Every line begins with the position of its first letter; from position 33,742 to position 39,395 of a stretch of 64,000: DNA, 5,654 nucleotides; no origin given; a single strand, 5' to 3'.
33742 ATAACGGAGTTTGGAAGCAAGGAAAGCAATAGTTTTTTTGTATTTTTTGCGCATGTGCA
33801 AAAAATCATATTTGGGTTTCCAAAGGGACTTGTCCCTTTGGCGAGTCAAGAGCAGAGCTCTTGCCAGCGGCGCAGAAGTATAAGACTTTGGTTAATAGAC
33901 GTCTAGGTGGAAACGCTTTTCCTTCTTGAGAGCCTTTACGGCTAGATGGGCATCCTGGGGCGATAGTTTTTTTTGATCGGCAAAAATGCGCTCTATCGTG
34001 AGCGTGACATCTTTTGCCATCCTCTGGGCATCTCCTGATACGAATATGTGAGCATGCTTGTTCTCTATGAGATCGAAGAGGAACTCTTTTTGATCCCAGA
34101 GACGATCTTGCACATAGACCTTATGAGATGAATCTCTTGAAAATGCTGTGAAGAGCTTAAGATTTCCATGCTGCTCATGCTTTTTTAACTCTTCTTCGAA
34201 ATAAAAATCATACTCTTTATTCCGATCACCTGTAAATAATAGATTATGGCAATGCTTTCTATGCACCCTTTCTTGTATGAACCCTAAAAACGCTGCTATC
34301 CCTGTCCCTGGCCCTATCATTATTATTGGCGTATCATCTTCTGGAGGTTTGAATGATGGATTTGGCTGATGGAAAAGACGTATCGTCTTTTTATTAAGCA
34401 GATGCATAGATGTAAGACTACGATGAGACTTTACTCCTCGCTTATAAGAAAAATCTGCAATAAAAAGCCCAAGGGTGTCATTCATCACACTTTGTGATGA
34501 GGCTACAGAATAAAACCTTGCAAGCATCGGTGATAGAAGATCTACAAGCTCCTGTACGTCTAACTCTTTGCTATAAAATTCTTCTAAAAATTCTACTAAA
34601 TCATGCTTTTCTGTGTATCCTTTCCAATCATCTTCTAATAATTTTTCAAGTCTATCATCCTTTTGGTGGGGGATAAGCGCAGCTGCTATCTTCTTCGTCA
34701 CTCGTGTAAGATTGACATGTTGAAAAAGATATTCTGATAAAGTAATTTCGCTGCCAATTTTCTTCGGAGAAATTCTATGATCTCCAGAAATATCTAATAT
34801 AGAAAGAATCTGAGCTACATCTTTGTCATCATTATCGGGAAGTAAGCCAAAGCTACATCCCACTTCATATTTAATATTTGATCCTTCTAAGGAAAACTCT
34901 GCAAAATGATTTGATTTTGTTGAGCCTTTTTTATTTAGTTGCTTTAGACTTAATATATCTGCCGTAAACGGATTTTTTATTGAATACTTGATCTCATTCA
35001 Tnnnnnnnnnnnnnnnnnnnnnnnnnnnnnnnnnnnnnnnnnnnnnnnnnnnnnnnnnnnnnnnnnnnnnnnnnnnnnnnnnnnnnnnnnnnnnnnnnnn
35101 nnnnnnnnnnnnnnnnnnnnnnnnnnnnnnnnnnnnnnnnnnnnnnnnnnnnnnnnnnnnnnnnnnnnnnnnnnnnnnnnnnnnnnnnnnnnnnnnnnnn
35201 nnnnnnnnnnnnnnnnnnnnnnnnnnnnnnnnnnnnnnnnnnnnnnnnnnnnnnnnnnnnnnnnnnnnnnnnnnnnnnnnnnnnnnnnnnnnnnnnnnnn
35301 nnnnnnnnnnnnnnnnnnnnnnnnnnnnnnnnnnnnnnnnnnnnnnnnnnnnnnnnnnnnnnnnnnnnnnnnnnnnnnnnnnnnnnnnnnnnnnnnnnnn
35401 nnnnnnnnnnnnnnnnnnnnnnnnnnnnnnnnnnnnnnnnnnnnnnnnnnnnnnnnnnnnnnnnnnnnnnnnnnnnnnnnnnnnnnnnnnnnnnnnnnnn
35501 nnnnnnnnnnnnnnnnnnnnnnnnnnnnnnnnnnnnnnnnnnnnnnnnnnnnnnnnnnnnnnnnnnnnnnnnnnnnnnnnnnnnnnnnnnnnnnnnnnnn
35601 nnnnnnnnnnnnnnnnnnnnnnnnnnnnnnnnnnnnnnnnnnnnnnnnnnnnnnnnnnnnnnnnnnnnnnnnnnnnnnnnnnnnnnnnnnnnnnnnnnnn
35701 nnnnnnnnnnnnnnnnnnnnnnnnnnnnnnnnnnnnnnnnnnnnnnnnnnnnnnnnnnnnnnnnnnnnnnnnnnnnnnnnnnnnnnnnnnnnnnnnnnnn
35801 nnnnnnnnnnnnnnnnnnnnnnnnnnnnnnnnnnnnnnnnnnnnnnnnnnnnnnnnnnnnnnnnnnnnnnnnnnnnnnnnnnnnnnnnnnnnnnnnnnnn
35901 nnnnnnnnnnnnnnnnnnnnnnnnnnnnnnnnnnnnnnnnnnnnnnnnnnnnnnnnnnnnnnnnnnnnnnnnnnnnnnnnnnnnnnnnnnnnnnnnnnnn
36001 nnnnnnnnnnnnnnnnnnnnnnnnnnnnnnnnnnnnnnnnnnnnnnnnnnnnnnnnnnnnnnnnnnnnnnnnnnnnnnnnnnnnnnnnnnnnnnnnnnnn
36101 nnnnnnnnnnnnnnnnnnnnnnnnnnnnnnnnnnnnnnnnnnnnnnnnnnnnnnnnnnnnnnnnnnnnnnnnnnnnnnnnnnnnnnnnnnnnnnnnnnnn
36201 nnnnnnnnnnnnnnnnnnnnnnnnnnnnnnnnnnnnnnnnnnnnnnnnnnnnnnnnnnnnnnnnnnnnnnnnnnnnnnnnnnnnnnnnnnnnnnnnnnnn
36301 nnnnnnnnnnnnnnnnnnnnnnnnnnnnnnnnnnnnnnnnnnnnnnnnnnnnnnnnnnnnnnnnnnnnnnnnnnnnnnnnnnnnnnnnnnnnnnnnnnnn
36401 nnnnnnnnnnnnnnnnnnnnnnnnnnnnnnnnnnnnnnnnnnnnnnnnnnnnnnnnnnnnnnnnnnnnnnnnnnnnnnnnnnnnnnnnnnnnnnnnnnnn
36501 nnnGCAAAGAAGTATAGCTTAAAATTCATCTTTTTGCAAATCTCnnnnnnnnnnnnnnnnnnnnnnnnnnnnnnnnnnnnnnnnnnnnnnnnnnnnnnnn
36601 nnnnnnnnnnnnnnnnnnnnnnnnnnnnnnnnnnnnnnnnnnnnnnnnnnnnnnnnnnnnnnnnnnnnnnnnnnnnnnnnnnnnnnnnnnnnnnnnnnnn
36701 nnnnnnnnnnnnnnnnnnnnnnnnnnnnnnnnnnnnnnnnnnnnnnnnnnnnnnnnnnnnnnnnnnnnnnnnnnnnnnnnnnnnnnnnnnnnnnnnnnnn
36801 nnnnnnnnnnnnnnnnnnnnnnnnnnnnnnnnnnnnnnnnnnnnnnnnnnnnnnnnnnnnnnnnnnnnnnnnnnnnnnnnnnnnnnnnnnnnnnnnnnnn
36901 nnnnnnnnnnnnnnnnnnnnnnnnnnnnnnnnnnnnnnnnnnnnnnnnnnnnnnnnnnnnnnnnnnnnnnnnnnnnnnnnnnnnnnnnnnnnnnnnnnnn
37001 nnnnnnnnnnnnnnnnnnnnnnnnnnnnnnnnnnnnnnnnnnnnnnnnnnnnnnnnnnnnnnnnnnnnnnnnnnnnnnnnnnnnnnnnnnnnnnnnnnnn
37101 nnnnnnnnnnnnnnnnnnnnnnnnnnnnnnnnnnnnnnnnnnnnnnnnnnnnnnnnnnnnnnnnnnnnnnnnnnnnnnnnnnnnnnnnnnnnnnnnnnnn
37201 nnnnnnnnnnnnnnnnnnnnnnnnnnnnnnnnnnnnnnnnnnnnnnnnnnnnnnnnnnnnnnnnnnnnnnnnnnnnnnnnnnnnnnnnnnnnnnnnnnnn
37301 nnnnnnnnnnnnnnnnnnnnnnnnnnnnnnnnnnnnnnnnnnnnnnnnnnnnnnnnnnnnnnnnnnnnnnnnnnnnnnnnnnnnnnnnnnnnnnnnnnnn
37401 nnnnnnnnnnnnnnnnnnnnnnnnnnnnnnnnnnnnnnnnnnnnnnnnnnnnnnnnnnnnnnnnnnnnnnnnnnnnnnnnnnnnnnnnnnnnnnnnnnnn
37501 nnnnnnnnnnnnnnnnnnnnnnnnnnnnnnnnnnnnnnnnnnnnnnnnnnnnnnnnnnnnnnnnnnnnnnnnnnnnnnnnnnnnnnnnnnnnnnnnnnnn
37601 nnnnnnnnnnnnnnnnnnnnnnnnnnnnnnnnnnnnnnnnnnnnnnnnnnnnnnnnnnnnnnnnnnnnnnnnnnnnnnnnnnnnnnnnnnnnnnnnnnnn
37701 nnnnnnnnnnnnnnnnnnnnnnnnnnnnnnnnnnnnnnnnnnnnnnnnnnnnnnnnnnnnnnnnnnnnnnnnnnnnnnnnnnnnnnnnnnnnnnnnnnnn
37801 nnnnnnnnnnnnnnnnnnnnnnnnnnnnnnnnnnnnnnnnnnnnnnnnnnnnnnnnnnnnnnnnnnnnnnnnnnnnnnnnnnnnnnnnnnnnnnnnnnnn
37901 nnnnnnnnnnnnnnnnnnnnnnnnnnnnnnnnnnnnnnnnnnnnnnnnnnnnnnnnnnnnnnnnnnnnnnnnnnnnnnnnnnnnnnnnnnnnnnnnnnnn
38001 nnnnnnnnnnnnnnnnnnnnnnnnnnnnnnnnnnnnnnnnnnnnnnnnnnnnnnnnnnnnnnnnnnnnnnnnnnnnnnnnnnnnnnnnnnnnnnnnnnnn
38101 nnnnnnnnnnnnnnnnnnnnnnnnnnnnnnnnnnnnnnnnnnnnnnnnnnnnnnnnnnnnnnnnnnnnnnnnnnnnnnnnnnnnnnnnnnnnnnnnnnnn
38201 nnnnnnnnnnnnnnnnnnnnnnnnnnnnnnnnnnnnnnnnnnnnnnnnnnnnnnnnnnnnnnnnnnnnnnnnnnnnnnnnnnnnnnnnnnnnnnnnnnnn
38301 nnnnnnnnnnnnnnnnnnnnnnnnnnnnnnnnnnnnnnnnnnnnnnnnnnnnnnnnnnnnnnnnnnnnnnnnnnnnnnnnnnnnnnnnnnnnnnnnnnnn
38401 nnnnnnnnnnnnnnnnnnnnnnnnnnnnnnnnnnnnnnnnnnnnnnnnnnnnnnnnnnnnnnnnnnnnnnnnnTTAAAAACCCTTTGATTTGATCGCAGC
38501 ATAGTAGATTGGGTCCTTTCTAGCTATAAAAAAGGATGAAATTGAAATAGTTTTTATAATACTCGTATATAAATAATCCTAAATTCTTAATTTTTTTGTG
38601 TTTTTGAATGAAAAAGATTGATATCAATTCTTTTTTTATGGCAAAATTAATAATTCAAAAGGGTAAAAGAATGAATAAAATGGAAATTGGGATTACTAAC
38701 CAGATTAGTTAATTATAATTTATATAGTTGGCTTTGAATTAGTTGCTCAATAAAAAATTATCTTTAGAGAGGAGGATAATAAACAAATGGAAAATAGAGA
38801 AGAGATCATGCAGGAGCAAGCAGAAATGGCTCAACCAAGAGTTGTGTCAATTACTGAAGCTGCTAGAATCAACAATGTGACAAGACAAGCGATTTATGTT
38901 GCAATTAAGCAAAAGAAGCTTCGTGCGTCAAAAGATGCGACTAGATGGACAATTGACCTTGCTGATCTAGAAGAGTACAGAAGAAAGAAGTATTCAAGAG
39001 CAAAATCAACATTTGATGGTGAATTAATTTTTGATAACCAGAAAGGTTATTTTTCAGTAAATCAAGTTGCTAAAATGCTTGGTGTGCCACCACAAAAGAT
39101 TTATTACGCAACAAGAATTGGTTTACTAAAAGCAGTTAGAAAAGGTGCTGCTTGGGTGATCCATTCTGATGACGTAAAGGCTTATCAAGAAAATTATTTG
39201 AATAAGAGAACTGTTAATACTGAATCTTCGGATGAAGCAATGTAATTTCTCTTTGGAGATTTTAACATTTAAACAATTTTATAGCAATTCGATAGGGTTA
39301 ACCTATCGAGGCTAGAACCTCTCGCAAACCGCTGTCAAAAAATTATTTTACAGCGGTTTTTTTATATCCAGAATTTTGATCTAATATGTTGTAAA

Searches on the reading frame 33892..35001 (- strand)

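Call 43: search_protein_families(library=ncbifam, proteins=[window:33892-35001:-])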
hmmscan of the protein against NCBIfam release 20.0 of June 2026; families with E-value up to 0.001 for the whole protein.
window:33892-35001:- (369 aa): 6 families
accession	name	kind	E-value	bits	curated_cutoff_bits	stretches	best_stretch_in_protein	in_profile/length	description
TIGR01931.1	cysJ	equivalog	5.4e-80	269.7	668.15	1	3-369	226-597/597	assimilatory sulfite reductase (NADPH) flavoprotein subunit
NF004859.0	PRK06214.1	equivalog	3.6e-79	266.8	432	1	5-369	171-539/539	sulfite reductase subunit alpha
NF008197.0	PRK10953.1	equivalog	1.3e-58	198.7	838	1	5-369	232-601/601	NADPH-dependent assimilatory sulfite reductase flavoprotein subunit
NF045929.1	FNRPetHCyano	equivalog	3e-17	62.5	600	1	162-369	185-411/411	ferredoxin--NADP reductase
NF058510.1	bifunc_CpcD_PetH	exception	3.4e-17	62.3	635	2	162-369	181-405/405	bifunctional rod-capping linker CpcD/ferredoxin--NADP reductase PetH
TIGR03224.1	benzo_boxA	equivalog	8.2e-11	41.4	459.2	1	219-369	263-411/411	benzoyl-CoA 2,3-epoxidase subunit BoxA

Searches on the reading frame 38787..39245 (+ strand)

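Call 83: search_protein_families(library=pfam, proteins=[window:38787-39245:+], max_evalue=0.00001)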
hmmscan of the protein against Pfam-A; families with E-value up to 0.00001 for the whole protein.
window:38787-39245:+ (152 aa): 3 families
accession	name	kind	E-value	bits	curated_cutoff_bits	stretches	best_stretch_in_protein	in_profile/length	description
PF12728.13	HTH_17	-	2.2e-21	76.3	27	2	88-136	1-49/51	Helix-turn-helix domain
PF13338.12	AbiEi_4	-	1.8e-07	31.6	25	1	82-120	7-44/49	Transcriptional regulator, AbiEi antitoxin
PF00376.29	MerR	-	2.1e-06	27.9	28.2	0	92-119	3-31/38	MerR family regulatory protein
